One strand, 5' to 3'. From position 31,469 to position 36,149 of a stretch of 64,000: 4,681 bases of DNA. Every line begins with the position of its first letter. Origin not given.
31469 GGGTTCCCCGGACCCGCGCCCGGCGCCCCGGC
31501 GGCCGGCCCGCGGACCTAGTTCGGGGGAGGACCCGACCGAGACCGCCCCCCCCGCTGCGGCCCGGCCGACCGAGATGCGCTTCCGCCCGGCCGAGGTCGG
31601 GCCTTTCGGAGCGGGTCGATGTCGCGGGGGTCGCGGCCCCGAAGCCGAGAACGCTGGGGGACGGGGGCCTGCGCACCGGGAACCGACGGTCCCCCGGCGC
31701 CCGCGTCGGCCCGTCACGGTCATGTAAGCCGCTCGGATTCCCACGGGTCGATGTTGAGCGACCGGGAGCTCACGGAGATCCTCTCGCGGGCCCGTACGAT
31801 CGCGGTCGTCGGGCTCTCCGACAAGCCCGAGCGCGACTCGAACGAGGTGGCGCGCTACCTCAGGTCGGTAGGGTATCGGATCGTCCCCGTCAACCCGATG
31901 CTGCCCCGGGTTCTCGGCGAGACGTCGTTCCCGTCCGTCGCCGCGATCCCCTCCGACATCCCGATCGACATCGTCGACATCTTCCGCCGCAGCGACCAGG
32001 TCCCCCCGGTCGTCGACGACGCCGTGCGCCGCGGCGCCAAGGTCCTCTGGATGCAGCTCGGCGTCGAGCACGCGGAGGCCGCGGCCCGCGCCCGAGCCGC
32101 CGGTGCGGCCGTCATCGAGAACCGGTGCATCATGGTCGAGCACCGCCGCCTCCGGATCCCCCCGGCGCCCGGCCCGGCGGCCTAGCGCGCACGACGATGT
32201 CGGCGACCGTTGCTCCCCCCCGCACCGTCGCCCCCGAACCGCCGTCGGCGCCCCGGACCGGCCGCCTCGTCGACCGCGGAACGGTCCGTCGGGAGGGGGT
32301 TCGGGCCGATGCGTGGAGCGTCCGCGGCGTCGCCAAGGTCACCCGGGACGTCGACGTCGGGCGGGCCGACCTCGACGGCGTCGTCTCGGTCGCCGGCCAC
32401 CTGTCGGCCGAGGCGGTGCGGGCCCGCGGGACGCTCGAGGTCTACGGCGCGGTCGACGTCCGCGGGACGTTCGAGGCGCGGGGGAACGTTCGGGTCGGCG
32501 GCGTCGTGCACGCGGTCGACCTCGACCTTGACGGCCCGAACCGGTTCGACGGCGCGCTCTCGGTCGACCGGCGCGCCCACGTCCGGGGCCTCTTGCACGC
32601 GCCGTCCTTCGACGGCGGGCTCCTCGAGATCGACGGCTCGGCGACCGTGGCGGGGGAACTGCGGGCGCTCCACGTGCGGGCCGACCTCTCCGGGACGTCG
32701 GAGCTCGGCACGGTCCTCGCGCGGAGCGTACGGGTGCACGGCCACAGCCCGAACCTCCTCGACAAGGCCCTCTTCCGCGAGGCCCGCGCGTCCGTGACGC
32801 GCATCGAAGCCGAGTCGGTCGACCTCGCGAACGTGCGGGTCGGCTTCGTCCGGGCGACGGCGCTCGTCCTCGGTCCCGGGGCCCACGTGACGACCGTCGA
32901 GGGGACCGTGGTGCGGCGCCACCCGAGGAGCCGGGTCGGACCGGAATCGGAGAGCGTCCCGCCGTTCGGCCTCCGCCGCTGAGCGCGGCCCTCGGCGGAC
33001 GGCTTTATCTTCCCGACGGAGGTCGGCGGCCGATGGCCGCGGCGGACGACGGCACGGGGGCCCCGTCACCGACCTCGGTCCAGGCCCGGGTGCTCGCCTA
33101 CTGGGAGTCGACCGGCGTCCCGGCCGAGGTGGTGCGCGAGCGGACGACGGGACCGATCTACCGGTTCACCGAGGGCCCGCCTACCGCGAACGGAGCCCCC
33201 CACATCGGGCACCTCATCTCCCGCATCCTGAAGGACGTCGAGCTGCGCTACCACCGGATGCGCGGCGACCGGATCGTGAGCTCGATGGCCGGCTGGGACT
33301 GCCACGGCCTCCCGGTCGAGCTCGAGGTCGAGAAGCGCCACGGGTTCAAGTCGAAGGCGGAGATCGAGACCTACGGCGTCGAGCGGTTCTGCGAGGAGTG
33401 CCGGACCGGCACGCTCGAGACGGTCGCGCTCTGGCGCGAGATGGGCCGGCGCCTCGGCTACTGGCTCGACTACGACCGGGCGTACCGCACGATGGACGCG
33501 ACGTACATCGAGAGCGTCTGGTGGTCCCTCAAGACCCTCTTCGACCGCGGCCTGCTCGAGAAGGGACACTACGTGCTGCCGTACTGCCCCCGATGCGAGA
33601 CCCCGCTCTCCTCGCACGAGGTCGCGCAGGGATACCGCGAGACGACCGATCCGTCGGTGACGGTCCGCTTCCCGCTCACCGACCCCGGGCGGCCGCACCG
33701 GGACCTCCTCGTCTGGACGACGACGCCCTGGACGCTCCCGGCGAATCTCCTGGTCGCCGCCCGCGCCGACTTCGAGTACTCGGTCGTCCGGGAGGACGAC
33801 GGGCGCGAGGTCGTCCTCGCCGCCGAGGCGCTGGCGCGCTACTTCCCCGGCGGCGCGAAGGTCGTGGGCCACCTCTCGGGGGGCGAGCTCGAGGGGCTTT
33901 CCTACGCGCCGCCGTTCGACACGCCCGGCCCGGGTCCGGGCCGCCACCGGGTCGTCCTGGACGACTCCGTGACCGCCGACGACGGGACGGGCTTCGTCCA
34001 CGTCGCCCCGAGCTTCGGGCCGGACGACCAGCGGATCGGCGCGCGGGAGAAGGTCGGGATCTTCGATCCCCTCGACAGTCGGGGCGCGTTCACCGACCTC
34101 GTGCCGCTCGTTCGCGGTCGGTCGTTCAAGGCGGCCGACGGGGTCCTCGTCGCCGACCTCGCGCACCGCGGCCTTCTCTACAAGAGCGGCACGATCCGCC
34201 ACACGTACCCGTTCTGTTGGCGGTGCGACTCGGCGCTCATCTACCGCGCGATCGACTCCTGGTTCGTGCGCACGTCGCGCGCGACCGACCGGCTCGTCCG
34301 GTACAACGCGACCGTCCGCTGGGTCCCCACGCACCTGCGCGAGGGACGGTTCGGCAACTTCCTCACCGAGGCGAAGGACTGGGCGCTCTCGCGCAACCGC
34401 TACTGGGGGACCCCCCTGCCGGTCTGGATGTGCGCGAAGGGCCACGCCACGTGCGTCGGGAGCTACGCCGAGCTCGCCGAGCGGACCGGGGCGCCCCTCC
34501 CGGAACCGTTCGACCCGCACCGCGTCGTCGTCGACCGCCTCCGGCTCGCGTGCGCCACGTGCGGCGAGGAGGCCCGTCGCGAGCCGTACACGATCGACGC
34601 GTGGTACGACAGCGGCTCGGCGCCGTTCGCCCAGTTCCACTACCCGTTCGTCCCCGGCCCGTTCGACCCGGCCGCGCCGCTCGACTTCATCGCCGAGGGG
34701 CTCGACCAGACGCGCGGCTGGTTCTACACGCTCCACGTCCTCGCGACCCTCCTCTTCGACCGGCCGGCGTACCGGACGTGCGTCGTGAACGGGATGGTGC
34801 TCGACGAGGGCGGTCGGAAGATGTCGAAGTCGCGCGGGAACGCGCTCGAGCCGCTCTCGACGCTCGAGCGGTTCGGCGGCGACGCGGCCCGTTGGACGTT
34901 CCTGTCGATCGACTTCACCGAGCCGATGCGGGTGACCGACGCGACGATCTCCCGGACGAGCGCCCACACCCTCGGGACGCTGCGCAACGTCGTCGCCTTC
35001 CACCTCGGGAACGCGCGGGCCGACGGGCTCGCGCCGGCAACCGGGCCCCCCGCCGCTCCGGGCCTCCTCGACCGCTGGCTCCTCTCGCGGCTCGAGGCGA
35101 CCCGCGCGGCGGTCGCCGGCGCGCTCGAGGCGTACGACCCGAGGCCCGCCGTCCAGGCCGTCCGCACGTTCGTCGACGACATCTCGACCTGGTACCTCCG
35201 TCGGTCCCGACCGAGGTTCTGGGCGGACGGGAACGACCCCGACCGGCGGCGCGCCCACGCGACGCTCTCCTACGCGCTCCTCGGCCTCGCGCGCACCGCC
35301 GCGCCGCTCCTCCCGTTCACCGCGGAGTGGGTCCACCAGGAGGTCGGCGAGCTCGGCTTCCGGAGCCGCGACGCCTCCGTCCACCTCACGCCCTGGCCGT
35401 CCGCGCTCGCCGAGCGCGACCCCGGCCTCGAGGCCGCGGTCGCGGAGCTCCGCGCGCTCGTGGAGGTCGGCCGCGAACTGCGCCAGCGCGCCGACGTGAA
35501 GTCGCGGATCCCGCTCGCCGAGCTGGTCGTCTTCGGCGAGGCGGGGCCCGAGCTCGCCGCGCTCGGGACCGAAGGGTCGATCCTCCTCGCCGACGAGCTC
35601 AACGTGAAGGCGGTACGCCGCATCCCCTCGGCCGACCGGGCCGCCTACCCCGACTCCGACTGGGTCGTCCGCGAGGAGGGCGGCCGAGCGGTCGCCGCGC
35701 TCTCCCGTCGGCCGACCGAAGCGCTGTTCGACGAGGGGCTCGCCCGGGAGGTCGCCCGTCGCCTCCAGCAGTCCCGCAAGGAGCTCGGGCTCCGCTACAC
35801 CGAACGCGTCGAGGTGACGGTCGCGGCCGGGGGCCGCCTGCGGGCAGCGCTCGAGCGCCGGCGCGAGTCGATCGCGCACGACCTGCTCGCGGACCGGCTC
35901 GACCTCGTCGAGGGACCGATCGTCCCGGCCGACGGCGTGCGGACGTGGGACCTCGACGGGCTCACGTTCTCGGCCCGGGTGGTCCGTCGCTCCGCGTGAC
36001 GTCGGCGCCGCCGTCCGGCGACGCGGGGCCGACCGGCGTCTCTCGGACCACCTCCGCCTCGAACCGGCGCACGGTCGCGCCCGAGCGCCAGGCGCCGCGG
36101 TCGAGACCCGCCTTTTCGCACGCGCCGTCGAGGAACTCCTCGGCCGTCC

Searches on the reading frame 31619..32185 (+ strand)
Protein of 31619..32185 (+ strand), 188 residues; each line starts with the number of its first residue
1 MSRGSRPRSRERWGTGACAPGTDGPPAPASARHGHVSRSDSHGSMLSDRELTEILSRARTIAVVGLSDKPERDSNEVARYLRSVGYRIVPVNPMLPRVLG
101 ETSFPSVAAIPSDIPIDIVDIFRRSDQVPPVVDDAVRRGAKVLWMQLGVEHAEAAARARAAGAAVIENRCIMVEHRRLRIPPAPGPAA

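Call 12: search_protein_families(library=pfam, max_evalue=0.00001, proteins=[window:31619-32185:+])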
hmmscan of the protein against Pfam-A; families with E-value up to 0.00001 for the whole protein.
window:31619-32185:+ (188 aa): 1 family
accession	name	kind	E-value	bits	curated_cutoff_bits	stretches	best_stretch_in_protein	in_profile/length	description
PF13380.12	CoA_binding_2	-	4.9e-42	143.5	22.8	1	59-175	1-115/116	CoA binding domain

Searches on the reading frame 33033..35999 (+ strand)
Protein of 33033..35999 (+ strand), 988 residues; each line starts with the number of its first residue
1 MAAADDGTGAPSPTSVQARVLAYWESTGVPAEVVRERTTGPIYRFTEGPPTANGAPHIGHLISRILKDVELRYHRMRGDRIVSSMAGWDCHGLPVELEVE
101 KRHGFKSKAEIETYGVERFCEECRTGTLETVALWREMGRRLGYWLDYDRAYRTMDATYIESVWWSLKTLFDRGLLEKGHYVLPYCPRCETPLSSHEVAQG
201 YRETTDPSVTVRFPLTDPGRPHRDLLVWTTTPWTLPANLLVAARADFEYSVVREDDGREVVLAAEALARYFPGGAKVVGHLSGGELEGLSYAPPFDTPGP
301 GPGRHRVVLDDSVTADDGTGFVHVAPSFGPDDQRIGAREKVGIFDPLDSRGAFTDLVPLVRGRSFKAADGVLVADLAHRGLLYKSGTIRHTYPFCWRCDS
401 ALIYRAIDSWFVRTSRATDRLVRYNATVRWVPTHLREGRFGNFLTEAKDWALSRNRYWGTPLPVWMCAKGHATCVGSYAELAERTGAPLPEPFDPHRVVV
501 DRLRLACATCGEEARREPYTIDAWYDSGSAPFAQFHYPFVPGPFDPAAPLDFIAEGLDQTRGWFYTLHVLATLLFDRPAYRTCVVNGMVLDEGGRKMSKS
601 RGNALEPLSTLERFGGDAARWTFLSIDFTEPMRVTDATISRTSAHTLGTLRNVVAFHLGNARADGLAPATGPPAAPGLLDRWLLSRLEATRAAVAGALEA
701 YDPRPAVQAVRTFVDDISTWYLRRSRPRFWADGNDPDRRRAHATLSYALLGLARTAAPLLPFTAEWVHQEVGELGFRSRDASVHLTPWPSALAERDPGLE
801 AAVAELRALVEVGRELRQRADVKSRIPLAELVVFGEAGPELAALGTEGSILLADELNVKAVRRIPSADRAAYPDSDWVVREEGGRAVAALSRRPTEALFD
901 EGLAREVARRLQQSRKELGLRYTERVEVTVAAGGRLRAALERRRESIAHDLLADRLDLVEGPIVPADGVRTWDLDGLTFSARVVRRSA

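Call 24: search_protein_families(library=pfam, max_evalue=0.00001, proteins=[window:33033-35999:+])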
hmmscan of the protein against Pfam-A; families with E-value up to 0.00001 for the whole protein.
window:33033-35999:+ (988 aa): 4 families
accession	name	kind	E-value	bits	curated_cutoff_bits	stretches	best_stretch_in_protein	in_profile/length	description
PF00133.28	tRNA-synt_1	-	4.9e-105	352.1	22.7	1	20-632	2-411/414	tRNA synthetases class I (I, L, M and V)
PF08264.19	Anticodon_1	-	4e-26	92.1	25.1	1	680-828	1-144/148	Anticodon-binding domain of tRNA ligase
PF09334.17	tRNA-synt_1g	-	1.5e-18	67.2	20.1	1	50-197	8-135/391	tRNA synthetases class I (M)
PF19302.4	DUF5915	-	3.7e-11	43.3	27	1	876-979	91-188/195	Domain of unknown function (DUF5915)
